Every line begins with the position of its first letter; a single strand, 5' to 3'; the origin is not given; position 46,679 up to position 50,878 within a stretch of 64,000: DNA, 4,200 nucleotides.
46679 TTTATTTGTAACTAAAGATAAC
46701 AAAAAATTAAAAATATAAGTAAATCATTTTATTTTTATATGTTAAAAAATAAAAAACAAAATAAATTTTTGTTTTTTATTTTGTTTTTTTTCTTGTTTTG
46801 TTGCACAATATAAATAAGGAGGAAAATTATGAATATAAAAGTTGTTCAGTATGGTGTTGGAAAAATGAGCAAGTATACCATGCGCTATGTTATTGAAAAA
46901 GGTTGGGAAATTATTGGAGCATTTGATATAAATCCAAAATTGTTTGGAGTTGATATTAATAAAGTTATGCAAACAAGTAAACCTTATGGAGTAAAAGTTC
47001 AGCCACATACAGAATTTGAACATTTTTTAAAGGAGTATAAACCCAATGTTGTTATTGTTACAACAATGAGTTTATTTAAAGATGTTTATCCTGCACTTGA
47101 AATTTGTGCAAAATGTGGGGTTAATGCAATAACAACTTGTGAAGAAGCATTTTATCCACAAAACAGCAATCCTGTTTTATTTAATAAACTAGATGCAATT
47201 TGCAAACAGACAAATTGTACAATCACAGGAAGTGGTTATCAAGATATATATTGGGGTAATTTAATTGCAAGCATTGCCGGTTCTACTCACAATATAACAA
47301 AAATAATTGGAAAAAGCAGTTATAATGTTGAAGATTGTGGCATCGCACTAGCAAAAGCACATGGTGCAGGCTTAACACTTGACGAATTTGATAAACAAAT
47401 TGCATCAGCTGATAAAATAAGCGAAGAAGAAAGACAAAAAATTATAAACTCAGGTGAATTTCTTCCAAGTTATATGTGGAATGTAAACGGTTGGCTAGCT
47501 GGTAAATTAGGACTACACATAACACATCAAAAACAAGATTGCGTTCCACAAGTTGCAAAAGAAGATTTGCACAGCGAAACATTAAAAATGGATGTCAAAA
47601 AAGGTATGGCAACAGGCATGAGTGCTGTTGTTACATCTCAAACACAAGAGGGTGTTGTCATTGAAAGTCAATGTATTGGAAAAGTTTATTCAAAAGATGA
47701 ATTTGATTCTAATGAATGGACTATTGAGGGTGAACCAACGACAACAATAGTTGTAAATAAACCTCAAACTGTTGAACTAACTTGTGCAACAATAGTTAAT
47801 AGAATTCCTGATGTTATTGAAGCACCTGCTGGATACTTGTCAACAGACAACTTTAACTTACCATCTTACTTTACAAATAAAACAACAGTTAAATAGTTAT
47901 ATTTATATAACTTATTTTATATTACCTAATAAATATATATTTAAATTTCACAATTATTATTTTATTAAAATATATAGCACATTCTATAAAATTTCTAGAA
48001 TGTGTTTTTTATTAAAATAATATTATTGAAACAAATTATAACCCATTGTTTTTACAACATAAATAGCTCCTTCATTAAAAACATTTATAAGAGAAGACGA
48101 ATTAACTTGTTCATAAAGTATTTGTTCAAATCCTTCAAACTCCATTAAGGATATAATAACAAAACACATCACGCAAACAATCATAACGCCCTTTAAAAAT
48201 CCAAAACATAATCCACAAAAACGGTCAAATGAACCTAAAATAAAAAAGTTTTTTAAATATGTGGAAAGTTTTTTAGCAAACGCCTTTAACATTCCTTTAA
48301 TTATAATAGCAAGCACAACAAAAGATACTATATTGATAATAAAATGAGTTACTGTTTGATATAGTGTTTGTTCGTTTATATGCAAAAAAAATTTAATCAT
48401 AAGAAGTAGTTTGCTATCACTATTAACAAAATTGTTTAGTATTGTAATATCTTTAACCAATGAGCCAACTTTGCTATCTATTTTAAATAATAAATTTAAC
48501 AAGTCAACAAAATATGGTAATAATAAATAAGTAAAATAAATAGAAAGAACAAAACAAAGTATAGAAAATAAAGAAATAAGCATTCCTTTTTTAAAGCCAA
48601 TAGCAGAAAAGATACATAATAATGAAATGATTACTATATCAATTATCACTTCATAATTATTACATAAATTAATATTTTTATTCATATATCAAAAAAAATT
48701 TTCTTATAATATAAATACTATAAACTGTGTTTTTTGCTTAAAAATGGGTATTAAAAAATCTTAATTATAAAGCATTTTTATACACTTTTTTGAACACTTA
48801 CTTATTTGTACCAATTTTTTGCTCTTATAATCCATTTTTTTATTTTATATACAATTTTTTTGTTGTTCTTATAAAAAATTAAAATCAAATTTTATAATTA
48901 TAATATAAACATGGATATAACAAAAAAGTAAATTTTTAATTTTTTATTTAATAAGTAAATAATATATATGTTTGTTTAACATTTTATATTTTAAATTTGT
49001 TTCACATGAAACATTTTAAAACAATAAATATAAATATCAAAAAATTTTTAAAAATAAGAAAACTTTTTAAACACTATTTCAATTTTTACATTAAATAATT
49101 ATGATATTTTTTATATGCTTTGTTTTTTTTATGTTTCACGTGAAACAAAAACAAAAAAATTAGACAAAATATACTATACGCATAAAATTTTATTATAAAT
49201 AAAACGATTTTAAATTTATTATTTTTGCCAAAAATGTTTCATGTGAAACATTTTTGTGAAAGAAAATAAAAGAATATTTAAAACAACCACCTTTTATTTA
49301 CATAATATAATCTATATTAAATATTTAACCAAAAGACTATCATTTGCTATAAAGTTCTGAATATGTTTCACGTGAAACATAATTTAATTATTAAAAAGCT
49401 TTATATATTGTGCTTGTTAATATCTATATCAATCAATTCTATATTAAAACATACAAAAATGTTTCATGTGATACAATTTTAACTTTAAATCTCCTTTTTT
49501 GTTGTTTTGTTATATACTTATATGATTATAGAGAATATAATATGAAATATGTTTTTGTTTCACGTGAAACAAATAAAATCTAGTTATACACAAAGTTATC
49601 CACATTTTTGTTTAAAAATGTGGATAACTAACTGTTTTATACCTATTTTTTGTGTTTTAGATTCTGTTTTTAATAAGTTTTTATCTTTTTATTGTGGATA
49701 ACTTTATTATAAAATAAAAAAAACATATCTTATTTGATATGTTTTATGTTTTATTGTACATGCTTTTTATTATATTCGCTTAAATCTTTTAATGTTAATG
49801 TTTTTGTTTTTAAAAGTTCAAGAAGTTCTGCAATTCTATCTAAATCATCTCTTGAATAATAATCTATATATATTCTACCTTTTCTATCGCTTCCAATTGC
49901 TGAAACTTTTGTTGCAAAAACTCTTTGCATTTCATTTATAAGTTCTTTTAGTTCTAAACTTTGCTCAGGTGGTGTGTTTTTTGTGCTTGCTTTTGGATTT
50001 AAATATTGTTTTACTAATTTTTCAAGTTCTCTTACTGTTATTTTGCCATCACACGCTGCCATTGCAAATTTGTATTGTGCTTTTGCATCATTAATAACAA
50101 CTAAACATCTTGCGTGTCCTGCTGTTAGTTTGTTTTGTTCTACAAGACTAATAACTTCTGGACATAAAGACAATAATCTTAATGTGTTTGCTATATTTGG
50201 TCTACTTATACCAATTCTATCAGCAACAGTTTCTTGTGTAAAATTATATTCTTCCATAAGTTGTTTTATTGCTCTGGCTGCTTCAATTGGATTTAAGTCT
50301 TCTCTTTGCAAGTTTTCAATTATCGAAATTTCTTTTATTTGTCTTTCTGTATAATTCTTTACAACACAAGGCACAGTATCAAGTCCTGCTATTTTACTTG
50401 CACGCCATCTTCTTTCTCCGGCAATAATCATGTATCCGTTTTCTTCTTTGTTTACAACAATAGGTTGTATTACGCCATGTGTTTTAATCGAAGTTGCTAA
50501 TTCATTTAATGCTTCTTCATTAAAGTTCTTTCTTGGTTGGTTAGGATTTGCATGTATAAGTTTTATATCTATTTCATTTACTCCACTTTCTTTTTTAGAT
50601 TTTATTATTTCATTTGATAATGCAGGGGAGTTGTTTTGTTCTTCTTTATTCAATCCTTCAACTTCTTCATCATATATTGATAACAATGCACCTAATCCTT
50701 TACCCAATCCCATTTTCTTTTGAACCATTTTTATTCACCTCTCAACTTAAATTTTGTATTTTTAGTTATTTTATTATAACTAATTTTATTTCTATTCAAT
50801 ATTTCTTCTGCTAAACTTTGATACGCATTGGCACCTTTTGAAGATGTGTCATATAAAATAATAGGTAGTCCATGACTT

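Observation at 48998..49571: Six parS centromere sites packed into ~575 bp immediately downstream of parB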

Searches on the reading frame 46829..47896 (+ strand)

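Call 7: search_protein_families(library=ncbifam, proteins=[window:46829-47896:+])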
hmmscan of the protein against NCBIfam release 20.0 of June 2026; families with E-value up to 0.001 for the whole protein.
window:46829-47896:+ (355 aa): 3 families
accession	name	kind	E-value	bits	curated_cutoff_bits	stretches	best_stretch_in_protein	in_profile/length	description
NF040740.1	ornith_Ord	equivalog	1.4e-35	123.3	400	1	3-345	1-330/335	2,4-diaminopentanoate dehydrogenase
NF003994.0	PRK05472.2-3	equivalog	0.0003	20.2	130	1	5-79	89-156/217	redox-sensing transcriptional repressor Rex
NF003990.0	PRK05472.1-4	equivalog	0.00075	19.1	233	0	4-81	86-156/214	redox-sensing transcriptional repressor Rex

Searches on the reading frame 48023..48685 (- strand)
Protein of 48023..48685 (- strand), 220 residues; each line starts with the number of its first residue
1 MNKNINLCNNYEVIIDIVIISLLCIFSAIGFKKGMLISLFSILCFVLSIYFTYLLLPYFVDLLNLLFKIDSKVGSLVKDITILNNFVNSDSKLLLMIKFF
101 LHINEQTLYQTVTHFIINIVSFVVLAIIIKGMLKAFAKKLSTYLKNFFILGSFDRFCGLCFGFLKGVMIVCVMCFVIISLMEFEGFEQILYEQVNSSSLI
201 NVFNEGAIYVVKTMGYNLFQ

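Call 7: search_protein_families(library=ncbifam, proteins=[window:48023-48685:-])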
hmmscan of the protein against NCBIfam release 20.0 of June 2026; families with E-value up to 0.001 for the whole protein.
window:48023-48685:- (220 aa): 1 family
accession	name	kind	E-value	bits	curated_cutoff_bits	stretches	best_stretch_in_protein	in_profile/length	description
NF033740.0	MarP_fam_protase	equivalog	9.2e-08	31.5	250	1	15-63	1-49/390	MarP family serine protease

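Call 49: search_protein_families(library=pfam, proteins=[window:48023-48685:-], max_evalue=0.01)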
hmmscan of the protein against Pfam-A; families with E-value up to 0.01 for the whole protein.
window:48023-48685:- (220 aa): 1 family
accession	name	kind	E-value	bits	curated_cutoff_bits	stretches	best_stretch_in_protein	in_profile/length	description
PF02674.22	Colicin_V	-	4.2e-17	62.9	29.3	1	15-205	1-141/144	Colicin V production protein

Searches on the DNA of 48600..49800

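Call 40: search_rna_families(source=window, start=48600, end=49800, threshold=evalue, max_evalue=1)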
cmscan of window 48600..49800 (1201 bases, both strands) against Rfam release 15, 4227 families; matches with E-value up to 1: 0.
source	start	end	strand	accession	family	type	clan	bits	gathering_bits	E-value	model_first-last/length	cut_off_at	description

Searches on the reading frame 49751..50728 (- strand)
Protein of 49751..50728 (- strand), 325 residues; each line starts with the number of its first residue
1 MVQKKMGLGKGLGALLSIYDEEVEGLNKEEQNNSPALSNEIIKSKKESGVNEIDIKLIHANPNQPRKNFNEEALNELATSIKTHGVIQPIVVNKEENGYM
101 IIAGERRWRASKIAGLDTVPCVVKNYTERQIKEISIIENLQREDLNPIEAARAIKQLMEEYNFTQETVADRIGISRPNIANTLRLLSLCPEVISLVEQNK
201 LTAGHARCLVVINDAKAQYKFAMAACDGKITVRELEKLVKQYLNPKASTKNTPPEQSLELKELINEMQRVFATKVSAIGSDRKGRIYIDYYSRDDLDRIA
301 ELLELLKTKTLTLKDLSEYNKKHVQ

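Call 7: search_protein_families(library=ncbifam, proteins=[window:49751-50728:-])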
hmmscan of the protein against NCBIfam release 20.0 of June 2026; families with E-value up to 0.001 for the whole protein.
window:49751-50728:- (325 aa): 8 families
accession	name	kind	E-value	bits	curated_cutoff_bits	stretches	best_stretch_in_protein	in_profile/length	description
TIGR04285.1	nucleoid_noc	exception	1.4e-68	231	315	1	50-290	2-238/255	nucleoid occlusion protein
TIGR00180.1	parB_part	domain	9e-57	191.8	58.45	1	47-222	2-182/186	ParB/RepB/Spo0J family partition protein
TIGR03734.1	PRTRC_parB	hypoth_equivalog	5.9e-35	120.8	278.6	1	62-243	5-190/555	PRTRC system ParB family protein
NF010406.0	PRK13832.1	subfamily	9.9e-21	73.9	640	1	51-193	5-150/578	plasmid partitioning protein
TIGR03454.1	partition_RepB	equivalog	1.5e-15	57.5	201.5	1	45-192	59-207/325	plasmid partitioning protein RepB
NF053625.1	SerKinSerKArch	equivalog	7.4e-08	31.8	380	1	46-140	7-104/244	ADP-dependent L-serine kinase SerK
NF010440.0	PRK13866.1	equivalog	2.4e-07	30.2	522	1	73-212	89-229/336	plasmid partitioning protein RepB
NF010252.0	PRK13698.1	equivalog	0.00033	19.6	274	1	66-203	81-218/323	ParB/RepB/Spo0J family plasmid partition protein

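Call 14: find_related_loci(query=window:49751-50728:-, collection=genome_contigs, flank=10000)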
Query window:49751-50728:- (325 aa) in genome_contigs; peptide patterns used: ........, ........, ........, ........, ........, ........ (x = any residue, [..] = any of these).
146 stretches matched a pattern; 87 encode a relative of the query (tblastn E <= 1e-3); the best 80 are kept; 80 distinct loci.
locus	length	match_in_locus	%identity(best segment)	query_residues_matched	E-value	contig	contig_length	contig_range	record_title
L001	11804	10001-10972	94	1-324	0e+0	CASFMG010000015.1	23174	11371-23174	uncultured Christensenella sp. isolate SI.O63.metabat-bins.3 genome assembly, contig: SI.O63.metabat-bins.3.fa_k141_1000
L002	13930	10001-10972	94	1-324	0e+0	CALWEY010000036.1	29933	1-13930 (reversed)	MAG: uncultured Clostridia bacterium isolate E02__bin162 genome assembly, contig: E02__k127_2144701, whole genome shotgu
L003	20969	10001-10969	89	2-324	9e-175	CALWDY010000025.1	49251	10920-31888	MAG: uncultured Clostridia bacterium isolate E03__bin344 genome assembly, contig: E03__k127_1381885, whole genome shotgu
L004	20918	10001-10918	82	17-322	8e-168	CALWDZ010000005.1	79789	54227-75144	MAG: uncultured Clostridia bacterium isolate BRZ_KC__bin26 genome assembly, contig: BRZ_KC__NODE_408_length_79789_cov_11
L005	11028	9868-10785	82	17-322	2e-167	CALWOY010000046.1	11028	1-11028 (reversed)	MAG: uncultured Clostridia bacterium isolate E30__bin7 genome assembly, contig: E30__k127_1226855, whole genome shotgun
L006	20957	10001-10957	82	1-322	3e-167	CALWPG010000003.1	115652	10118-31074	MAG: uncultured Clostridia bacterium isolate BRZ_FI__bin11 genome assembly, contig: BRZ_FI__NODE_195_length_115652_cov_7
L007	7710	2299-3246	85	1-323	2e-164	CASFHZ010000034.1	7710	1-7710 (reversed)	uncultured Christensenella sp. isolate SI.B35.metabat-bins.175 genome assembly, contig: SI.B35.metabat-bins.175.fa_k141_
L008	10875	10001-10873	89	1-292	6e-163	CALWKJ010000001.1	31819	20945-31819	MAG: uncultured Clostridia bacterium isolate BRZ_BV__bin68 genome assembly, contig: BRZ_BV__NODE_1321_length_31819_cov_5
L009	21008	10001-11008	78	1-317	2e-160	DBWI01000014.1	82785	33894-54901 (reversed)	MAG TPA_asm: Christensenella sp. UBA1242 UBA1242_contig_6687, whole genome shotgun sequence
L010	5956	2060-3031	83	1-323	4e-161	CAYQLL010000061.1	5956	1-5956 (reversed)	MAG TPA_asm: uncultured Christensenella sp. isolate binchicken_co354_243 genome assembly, contig: NODE_15579_length_5956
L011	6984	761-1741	81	1-322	4e-159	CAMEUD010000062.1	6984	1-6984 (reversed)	MAG: uncultured Clostridia bacterium isolate SRR11489789_bin.108_metaWRAP_v1.3_MAG genome assembly, contig: ERZ11466733.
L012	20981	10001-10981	81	1-322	2e-158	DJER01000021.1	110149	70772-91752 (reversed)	MAG TPA_asm: Christensenella sp. UBA5893 UBA5893_contig_938, whole genome shotgun sequence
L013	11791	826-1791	82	1-322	2e-158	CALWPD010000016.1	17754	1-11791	MAG: uncultured Clostridia bacterium isolate BRZ_SB__bin85 genome assembly, contig: BRZ_SB__NODE_4933_length_17754_cov_6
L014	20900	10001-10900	83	1-301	4e-158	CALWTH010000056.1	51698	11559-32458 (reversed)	MAG: uncultured Clostridia bacterium isolate E21__bin298 genome assembly, contig: E21__k127_6503671, whole genome shotgu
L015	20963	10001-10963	81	1-322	1e-157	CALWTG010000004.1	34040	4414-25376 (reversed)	MAG: uncultured Clostridia bacterium isolate BRZ_AD__bin10 genome assembly, contig: BRZ_AD__NODE_1686_length_34040_cov_4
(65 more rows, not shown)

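Call 28: search_solved_structures(query=window:49751-50728:-, show_alignments=2)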
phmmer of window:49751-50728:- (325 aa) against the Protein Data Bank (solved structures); distinct sequences matched with E-value up to 0.001: 15.
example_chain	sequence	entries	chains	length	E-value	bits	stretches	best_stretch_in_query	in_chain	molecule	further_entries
7bnk_A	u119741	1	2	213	7e-53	183.3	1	48-244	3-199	ParB family protein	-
7o0n_A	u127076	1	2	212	5.7e-52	180.3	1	48-244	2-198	ParB family protein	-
7bnr_A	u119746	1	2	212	5.7e-52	180.3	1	48-244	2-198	ParB family protein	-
6sdk_A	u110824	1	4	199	1.4e-50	175.7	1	50-242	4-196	Stage 0 sporulation protein J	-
1vz0_A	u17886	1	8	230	3.4e-49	171.2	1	41-248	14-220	Chromosome-partitioning protein Spo0J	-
6t1f_A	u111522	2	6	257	1.1e-46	163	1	47-249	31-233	Chromosome-partitioning protein ParB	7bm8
4umk_A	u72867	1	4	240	1e-45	159.8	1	48-242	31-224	PROBABLE CHROMOSOME-PARTITIONING PROTEIN PARB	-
7nfu_A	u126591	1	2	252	1.7e-44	155.8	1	43-244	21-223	Nucleoid occlusion protein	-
7ng0_A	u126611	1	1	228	2.8e-44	155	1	50-245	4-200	Nucleoid occlusion protein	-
7ol9_A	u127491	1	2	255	1.2e-39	139.9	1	45-244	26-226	Nucleoid occlusion protein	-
6s6h_A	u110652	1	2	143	6.6e-22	81.6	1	131-249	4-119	Chromosome-partitioning protein ParB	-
6y93_A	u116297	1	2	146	4.1e-16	62.6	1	133-244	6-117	Nucleoid occlusion protein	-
8qa8_A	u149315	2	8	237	1e-15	61.3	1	44-221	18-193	Transcriptional repressor protein KorB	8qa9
5noc_A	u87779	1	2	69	2.1e-06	30.7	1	247-304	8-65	Stage 0 sporulation protein J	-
1r71_A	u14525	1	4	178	0.00025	23.9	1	107-252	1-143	Transcriptional repressor protein korB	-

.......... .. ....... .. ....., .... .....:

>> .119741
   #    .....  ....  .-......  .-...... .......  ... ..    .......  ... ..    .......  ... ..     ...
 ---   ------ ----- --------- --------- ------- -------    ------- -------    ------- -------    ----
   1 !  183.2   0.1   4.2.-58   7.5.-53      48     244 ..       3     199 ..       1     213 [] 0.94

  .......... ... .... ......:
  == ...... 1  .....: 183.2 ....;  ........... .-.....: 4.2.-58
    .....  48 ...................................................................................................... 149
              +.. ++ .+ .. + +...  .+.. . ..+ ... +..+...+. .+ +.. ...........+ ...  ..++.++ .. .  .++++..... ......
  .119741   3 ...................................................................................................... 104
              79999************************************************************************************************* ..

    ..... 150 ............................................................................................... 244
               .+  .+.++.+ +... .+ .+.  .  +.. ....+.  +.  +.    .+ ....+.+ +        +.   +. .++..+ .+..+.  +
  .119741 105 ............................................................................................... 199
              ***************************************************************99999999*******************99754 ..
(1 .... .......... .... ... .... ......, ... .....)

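Call 50: find_encoding_contigs(protein=window:49751-50728:-, flank=3000, max_places=4)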
Protein window:49751-50728:- (325 aa): no gene with exactly this product is on record in the collection.
